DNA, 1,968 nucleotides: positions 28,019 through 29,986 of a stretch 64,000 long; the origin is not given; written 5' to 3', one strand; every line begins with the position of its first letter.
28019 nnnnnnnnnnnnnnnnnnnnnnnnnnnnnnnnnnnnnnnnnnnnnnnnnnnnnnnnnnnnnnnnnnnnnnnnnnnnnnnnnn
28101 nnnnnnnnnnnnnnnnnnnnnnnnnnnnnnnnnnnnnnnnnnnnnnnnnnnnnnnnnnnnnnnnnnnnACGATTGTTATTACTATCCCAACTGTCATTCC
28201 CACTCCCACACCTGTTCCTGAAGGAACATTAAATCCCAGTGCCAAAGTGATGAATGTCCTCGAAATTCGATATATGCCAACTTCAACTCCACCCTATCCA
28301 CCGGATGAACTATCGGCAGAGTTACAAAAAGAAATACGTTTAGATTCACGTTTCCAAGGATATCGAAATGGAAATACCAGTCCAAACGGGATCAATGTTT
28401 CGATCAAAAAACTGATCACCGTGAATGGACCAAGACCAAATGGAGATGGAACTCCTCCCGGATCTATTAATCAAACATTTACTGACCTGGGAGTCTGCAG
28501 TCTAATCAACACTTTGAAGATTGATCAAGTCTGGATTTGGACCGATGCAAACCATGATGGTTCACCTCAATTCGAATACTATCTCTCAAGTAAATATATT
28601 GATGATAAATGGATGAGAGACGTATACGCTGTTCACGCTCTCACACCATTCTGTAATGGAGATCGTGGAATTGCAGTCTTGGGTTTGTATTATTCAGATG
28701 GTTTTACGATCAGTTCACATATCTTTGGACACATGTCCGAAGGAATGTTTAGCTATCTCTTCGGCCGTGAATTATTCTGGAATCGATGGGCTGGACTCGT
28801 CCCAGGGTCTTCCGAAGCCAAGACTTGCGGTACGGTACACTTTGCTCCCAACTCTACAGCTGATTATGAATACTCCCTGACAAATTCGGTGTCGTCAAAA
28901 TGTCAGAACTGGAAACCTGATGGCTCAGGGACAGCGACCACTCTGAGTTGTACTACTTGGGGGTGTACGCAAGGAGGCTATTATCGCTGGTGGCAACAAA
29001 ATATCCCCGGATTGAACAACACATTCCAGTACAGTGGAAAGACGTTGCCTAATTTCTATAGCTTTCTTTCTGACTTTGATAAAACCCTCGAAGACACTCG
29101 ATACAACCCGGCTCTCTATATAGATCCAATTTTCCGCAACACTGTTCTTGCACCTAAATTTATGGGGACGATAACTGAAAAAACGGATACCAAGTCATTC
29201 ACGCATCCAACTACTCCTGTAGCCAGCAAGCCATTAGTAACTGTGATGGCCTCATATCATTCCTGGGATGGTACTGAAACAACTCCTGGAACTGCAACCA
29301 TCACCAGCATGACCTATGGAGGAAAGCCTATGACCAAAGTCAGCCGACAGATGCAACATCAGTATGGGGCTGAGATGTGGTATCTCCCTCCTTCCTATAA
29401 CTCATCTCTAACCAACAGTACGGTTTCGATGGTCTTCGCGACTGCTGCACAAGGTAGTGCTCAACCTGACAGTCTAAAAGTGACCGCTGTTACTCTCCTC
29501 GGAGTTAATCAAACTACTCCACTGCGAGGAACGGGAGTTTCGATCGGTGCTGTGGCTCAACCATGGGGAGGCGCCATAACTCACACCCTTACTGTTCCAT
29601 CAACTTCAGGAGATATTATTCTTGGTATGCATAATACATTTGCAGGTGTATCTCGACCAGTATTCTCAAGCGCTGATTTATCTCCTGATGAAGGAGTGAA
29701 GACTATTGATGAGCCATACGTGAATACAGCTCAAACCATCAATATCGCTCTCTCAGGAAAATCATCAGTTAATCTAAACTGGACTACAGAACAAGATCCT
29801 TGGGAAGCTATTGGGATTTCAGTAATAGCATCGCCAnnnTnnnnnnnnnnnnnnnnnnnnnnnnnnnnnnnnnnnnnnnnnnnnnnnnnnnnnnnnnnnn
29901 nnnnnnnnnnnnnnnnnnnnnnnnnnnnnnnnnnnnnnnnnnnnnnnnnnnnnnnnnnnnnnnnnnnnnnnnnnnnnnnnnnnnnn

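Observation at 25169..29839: FN3-repeat secreted giant with three near-identical 100-aa cassettes and a Cys-rich 550-aa C-terminal domain of unknown function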

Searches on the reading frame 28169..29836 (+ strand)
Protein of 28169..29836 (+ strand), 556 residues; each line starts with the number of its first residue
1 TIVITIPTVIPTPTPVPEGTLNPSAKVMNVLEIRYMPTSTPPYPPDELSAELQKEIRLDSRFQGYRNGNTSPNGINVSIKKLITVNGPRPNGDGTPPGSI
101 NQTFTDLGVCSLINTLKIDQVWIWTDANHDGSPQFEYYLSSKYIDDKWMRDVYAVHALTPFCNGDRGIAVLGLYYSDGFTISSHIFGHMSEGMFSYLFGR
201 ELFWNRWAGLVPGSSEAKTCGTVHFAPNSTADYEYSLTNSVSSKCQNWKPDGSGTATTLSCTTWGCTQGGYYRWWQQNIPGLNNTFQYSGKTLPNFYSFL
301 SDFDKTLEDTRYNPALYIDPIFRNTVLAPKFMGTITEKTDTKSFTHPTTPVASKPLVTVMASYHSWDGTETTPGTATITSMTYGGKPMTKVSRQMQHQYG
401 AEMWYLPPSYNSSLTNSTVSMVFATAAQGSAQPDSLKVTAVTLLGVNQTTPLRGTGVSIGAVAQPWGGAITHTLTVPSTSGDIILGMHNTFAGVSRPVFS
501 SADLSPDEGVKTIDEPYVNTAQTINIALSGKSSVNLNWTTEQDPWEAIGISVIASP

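Call 4: search_protein_families(library=ncbifam, proteins=[window:28169-29836:+], max_evalue=0.1)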
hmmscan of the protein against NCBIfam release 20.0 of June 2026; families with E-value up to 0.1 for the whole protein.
window:28169-29836:+ (556 aa): 0 families

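Call 8: find_homologous_proteins(query=window:28196-29836:+, max_evalue=0.001)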
Query window:28196-29836:+ (547 aa): 10 proteins with E <= 0.001 among 8000 candidates.
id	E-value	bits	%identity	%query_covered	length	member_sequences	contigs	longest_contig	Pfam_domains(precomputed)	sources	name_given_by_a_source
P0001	5.6e-65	238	32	85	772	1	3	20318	PF02369.23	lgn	-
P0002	4.4e-61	225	31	98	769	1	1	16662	-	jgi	-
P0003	8.5e-60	221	31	98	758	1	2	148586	-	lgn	-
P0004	2.6e-58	216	31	96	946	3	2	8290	-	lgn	-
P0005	3.5e-55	206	36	62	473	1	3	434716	-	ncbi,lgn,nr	ncbi:MAG TPA: hypothetical protein VLH19_01805 [Patescibacteria group bacterium]|nr:hypothetical pro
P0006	1.4e-19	88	29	45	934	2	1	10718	PF24996.1,PF07646.22,PF13418.13,PF13964.13,PF24681.2,PF13415.13,PF24981.2,PF01344.32,PF25210.2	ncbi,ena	-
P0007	4.1e-17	80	28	50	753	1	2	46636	PF17957.8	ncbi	-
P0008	4.1e-14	70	29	41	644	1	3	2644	-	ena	-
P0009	2.0e-7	48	32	21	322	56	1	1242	-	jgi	-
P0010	1.3e-6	45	30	21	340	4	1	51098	-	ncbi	-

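Call 46: search_protein_families(library=pfam, alignment_id=A4, max_evalue=0.0001)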
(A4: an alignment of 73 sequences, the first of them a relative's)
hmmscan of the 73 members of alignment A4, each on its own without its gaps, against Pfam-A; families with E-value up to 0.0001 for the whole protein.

A. member 1, P0001 (772 aa): 1 family
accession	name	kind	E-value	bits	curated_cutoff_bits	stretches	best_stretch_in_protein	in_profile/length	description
PF02369.22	Big_1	-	1.3e-07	32.1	34.9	1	687-753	14-80/93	Bacterial Ig-like domain (group 1)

B. families by the number of members that match (of 73 scanned): 35 families (the first 25 are shown)
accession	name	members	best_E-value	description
PF00404.24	Dockerin_1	6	6e-13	Dockerin type I domain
PF17957.7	Big_7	4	3.3e-23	Bacterial Ig domain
PF00041.27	fn3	3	1.9e-28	Fibronectin type III domain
PF24681.1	Kelch_KLHDC2_KLHL20_DRC7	3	1.4e-19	KLHDC2/KLHL20/DRC7 Kelch-repeats domain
PF00754.31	F5_F8_type_C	3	8.5e-17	F5/8 type C domain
PF22633.2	F5_F8_type_C_2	3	3.5e-15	NedA-like, galactose-binding domain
PF18911.6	PKD_4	2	1.6e-23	PKD domain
PF01344.31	Kelch_1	2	9.9e-17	Kelch motif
PF24981.1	Beta-prop_ATRN-LZTR1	2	8.8e-15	Attractin/LZTR1 beta-propeller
PF13964.12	Kelch_6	2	2e-14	Kelch motif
PF00801.26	PKD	2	6.6e-14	PKD domain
PF24996.1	NANM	2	4e-12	N-acetylneuraminate epimerase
PF25210.1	Kelch_FKB95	2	7.3e-10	FKB95, Kelch-repeats domain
PF13415.12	Kelch_3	2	3.2e-07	Galactose oxidase, central domain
PF24517.2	CBM96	1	1.9e-32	Carbohydrate-binding module family 96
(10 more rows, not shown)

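Call 57: find_encoding_contigs(protein=P0003, flank=8000, max_places=2)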
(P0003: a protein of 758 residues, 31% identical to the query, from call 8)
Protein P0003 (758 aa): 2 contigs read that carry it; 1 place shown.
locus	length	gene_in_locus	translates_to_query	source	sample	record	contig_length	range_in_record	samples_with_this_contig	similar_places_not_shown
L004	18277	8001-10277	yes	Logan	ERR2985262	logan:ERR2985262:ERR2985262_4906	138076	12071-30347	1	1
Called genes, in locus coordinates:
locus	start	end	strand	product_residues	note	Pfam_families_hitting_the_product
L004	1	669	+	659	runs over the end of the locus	PF01757:Acyl_transf_3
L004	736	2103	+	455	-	PF02446:Glyco_hydro_77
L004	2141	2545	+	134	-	PF01741:MscL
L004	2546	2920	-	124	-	PF07237:DUF1428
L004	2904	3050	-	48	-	-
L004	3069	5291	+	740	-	-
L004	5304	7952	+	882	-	-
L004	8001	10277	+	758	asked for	-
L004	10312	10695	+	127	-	PF07883:Cupin_2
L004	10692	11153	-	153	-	PF00293:NUDIX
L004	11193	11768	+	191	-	PF28474:DUF8412, PF13376:OmdA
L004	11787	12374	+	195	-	PF13424:TPR_12 (faint), PF13414:TPR_11 (faint), PF13432:TPR_16 (faint), PF13431:TPR_17 (weak), PF00515:TPR_1, PF07719:TPR_2 (weak), PF13181:TPR_8 (weak)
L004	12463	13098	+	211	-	PF14378:PAP2_3 (faint), PF01569:PAP2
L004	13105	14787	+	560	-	PF09972:DUF2207, PF20990:DUF2207_C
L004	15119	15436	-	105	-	-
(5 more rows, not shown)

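Call 70: find_encoding_contigs(protein=P0005, flank=8000, max_places=1)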
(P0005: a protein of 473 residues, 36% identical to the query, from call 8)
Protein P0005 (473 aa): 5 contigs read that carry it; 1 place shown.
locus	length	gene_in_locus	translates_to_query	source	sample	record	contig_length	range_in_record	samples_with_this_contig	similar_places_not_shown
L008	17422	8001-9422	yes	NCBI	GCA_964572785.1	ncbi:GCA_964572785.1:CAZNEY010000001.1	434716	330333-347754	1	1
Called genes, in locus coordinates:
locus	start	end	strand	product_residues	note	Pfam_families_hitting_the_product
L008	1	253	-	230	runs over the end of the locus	PF16656:Pur_ac_phosph_N (faint), PF00041:fn3 (faint)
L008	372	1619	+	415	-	-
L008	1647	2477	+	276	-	-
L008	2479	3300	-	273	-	PF14305:ATPgrasp_TupA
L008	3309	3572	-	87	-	PF03083:MtN3_slv, PF04193:PQ-loop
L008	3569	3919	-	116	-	PF08818:DUF1801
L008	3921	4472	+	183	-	-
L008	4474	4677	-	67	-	-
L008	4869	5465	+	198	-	PF01872:RibD_C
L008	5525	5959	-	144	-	-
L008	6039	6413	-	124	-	PF13473:Cupredoxin_1, PF00127:Copper-bind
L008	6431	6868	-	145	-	PF00583:Acetyltransf_1, PF13420:Acetyltransf_4 (weak), PF13527:Acetyltransf_9 (weak), PF13673:Acetyltransf_10, PF13508:Acetyltransf_7, PF08445:FR47 (weak)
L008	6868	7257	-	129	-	-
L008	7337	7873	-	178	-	-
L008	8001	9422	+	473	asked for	-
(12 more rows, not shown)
